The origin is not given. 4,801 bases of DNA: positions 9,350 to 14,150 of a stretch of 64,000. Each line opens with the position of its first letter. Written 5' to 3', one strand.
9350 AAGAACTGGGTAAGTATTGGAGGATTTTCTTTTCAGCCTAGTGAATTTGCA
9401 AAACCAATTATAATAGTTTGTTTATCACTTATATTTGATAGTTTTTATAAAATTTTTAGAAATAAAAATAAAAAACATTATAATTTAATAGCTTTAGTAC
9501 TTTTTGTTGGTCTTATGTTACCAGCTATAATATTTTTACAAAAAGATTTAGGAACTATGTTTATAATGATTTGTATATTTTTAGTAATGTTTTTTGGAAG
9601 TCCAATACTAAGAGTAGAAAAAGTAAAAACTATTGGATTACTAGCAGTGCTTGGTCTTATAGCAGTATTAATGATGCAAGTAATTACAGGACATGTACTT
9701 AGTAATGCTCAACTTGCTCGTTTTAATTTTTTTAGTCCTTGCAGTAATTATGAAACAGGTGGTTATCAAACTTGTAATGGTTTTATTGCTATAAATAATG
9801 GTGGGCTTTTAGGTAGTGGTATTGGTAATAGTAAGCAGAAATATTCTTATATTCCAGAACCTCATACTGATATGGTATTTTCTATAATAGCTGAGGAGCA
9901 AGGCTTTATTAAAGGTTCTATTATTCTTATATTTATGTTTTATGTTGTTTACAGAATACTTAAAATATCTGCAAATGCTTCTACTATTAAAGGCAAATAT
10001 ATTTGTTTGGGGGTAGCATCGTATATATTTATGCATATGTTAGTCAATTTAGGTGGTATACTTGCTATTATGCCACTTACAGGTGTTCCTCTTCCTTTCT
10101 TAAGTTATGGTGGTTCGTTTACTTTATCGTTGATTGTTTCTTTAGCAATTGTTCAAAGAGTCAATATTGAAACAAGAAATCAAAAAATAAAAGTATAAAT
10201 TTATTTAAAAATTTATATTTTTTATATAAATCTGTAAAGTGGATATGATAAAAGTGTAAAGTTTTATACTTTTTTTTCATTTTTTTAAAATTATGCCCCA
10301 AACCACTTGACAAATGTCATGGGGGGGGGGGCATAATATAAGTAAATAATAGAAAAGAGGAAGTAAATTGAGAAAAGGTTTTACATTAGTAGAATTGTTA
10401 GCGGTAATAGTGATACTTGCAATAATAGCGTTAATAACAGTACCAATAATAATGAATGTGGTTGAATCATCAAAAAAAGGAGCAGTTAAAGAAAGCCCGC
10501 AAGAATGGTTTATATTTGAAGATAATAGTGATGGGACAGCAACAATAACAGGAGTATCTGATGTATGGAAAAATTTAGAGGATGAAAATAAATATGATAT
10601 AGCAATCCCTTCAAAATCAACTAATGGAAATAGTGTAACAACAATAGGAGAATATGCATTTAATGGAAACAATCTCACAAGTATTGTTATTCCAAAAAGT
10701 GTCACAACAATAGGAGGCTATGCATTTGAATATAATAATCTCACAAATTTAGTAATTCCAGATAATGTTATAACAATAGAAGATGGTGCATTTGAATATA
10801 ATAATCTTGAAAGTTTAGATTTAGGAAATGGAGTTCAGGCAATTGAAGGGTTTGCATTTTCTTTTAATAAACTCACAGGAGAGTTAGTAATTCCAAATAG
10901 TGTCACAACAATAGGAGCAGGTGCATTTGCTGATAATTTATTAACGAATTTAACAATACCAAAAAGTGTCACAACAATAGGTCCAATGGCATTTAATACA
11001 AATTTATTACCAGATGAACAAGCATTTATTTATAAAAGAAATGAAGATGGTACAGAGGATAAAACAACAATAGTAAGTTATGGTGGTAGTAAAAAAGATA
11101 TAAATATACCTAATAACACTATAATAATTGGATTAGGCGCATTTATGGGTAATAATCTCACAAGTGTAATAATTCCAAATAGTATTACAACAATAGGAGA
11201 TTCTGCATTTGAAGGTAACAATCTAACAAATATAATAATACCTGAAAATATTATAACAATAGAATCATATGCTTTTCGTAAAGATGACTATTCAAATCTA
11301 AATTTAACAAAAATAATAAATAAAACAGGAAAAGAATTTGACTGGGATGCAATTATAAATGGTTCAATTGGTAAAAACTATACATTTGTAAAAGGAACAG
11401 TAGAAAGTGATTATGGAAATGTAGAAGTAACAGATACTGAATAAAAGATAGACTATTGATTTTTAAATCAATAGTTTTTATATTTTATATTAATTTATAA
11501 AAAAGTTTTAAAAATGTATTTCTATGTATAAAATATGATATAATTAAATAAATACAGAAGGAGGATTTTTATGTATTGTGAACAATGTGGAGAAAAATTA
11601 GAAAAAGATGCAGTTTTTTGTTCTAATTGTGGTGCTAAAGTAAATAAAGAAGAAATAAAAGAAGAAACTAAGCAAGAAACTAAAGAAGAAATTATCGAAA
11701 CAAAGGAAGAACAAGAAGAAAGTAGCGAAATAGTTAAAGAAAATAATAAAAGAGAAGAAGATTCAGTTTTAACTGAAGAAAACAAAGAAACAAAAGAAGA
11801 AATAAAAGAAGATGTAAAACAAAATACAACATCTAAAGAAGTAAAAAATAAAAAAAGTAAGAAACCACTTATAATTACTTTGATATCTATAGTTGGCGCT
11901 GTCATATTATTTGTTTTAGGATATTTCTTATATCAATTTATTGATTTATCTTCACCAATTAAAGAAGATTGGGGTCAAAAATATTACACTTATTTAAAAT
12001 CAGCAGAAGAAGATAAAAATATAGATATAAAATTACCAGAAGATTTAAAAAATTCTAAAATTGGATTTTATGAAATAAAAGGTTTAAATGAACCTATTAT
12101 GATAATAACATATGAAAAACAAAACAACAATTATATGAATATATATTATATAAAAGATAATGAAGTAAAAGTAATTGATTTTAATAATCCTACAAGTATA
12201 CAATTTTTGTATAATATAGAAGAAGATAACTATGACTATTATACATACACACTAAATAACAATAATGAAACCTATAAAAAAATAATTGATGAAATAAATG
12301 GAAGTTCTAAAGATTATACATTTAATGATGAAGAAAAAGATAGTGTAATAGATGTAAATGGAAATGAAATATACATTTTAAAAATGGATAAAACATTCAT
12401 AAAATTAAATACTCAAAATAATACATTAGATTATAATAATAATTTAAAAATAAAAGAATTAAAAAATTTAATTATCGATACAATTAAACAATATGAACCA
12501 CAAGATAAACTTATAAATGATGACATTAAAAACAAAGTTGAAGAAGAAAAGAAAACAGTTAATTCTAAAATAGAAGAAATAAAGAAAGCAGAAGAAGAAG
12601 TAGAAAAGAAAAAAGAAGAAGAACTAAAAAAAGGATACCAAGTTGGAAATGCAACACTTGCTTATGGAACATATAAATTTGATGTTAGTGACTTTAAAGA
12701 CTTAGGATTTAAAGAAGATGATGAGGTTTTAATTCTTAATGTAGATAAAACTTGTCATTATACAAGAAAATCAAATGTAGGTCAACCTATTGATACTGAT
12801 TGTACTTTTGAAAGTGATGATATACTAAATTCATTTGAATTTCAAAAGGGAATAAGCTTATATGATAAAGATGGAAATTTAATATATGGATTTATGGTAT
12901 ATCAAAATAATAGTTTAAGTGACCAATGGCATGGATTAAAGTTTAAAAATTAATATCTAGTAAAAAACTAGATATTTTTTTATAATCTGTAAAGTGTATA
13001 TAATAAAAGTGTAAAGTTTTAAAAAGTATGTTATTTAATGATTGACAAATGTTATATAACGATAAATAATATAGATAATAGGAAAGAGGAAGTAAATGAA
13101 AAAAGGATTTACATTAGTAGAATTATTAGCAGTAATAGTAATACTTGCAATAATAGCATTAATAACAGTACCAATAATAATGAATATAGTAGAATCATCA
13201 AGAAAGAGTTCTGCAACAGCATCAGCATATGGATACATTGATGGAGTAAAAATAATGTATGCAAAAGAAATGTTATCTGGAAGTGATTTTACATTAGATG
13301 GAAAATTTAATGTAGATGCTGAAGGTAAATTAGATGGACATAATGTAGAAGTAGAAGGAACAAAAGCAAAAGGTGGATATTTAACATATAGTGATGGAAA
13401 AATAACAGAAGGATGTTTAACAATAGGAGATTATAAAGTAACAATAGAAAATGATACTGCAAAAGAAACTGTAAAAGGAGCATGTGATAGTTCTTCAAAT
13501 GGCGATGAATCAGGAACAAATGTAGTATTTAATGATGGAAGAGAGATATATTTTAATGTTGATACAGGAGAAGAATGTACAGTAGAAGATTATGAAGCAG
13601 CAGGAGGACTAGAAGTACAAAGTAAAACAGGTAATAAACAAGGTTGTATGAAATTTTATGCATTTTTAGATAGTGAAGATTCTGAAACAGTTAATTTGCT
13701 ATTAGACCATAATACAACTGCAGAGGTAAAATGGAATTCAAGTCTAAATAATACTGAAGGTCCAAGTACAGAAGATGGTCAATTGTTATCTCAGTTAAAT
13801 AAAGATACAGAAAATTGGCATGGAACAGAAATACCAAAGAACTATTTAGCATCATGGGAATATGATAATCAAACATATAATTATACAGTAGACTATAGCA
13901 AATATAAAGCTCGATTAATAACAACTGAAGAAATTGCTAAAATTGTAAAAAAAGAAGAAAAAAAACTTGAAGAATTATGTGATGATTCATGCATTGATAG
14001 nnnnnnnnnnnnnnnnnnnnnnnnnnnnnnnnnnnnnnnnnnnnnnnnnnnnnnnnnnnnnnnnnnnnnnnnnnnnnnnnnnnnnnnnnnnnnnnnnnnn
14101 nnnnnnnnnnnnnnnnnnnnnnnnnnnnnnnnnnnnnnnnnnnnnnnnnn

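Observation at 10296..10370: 11-nt poly-G homopolymer inside the promoter spacer of a pilin-like gene: candidate slipped-strand phase-variation switch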

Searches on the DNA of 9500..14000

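Call 8: search_rna_families(source=window, start=9500, end=14000, threshold=evalue, max_evalue=1)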
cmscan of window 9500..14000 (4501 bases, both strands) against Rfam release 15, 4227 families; matches with E-value up to 1: 0.
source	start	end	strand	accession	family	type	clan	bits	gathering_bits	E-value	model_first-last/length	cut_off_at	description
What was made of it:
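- (8) Rfam finds no RNA family here (call 8). There is no Rfam hit (call 8).
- Tried and rejected: RNA families: an Rfam E-value scan of 9500-14000 found nothing (call 8), so a known riboswitch or leader is unlikely.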
